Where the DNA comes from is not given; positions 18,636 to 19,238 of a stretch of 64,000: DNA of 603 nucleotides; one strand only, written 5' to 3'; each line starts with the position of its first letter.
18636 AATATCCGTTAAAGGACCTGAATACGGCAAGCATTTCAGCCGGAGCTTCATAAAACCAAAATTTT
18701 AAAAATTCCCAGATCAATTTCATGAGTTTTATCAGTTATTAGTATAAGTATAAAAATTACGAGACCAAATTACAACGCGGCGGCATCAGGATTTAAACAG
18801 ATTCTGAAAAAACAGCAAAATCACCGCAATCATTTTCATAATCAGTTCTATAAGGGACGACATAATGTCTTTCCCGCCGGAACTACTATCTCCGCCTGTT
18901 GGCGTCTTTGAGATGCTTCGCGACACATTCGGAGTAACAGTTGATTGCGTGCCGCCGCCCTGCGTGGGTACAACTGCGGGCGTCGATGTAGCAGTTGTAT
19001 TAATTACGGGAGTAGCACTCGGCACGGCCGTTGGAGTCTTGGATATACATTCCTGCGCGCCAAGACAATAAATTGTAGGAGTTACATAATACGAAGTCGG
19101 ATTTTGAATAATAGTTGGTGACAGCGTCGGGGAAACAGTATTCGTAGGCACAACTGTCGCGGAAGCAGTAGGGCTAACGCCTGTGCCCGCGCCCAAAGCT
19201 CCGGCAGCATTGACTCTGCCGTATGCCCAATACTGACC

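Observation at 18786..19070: Shared ~95-aa C-terminal tail (CLG..C, PT-rich linker, GG[KR]D, terminal amphipathic helix) on two unrelated secreted enzymes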

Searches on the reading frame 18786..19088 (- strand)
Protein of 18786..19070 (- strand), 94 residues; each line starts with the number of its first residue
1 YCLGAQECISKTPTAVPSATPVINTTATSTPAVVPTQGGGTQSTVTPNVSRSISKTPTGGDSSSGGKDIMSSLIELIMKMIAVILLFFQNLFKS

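Call 3: search_protein_families(library=ncbifam, proteins=[window:18786-19070:-], max_evalue=1)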
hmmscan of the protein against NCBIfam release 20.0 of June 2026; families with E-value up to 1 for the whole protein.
window:18786-19070:- (94 aa): 0 families

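Call 4: search_protein_families(library=pfam, proteins=[window:18786-19070:-], max_evalue=1)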
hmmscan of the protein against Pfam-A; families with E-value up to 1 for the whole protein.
window:18786-19070:- (94 aa): 0 families

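Call 43: find_homologous_proteins(query=A5, max_evalue=0.01)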
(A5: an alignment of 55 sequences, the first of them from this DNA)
Query A5 (55 sequences): 3779 candidates shared short words with the query, none scored E <= 0.01.
